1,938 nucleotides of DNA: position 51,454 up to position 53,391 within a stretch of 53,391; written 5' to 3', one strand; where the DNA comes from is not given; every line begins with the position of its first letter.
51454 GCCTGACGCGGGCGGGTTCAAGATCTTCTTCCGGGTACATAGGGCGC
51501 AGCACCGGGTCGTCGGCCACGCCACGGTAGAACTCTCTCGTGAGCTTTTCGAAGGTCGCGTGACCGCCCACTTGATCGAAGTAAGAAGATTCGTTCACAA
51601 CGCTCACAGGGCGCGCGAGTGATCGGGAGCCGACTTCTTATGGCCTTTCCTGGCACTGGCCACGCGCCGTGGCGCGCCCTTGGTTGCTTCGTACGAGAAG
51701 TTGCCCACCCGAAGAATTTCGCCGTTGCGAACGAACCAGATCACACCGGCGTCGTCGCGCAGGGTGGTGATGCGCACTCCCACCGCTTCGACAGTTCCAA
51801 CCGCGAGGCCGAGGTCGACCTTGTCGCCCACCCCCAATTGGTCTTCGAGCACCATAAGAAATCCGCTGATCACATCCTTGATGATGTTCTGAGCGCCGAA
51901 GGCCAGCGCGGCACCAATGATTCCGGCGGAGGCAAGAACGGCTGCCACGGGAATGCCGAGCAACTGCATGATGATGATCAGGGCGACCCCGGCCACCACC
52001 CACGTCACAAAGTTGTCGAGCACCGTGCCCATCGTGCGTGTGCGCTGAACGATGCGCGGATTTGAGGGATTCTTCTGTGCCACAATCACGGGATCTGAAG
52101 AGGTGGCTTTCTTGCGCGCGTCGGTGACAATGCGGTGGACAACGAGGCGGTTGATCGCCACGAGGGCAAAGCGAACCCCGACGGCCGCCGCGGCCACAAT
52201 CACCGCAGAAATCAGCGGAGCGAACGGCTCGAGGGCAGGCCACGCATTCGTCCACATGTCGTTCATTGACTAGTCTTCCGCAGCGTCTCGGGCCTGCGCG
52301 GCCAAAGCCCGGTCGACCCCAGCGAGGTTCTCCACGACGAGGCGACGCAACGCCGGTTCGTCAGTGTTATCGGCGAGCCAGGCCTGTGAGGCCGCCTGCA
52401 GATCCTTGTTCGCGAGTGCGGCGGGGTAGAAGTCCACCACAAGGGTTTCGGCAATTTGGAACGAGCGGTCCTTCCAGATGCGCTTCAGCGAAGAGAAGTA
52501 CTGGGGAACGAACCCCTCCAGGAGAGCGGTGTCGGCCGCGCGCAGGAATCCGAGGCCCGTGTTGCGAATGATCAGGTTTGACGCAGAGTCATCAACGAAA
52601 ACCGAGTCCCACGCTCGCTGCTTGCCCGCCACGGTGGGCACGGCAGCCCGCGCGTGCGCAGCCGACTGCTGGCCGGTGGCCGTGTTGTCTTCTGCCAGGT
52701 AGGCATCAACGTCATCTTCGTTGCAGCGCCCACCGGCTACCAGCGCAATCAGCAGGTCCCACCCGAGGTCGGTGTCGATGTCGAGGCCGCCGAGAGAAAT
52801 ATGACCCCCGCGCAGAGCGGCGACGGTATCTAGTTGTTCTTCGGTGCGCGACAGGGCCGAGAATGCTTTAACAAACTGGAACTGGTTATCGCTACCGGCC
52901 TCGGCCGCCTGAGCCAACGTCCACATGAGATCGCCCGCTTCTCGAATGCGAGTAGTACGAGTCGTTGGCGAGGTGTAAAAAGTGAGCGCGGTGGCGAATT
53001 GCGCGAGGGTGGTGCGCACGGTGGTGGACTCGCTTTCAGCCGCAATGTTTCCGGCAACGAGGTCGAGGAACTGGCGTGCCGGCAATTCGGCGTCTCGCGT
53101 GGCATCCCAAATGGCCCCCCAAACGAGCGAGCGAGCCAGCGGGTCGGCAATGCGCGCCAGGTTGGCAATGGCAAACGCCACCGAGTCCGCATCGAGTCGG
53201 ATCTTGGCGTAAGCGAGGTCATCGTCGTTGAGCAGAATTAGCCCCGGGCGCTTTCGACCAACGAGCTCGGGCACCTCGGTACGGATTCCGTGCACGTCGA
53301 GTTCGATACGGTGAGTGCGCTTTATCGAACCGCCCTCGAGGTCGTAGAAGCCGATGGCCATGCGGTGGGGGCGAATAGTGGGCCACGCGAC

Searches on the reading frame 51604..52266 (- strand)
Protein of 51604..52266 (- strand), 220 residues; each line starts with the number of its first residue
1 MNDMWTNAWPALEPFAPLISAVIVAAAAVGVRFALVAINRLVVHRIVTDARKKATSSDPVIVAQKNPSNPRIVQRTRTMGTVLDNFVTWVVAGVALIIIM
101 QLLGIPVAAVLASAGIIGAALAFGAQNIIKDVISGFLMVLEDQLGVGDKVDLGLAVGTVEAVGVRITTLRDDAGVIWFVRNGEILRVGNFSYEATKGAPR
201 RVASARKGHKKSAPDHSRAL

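Call 68: search_protein_families(library=pfam, proteins=[window:51604-52266:-], max_evalue=0.001)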
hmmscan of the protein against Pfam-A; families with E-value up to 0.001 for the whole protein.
window:51604-52266:- (220 aa): 2 families
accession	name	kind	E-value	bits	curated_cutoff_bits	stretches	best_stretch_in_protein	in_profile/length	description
PF00924.24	MS_channel_2nd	-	6.5e-12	45.8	20.2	1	127-191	1-67/68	Mechanosensitive ion channel, beta-domain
PF21088.3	MS_channel_1st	-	7.1e-07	29.5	23.1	1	90-126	6-42/42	Mechanosensitive ion channel, transmembrane helices 2/3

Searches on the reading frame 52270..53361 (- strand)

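Call 68: search_protein_families(library=pfam, proteins=[window:52270-53361:-], max_evalue=0.001)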
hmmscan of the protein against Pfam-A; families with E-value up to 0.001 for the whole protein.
window:52270-53361:- (363 aa): 1 family
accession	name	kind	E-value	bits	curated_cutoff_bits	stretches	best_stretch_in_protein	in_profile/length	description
PF11838.14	ERAP1_C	-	1.6e-43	149.7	38.2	1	41-350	1-317/318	ERAP1-like C-terminal domain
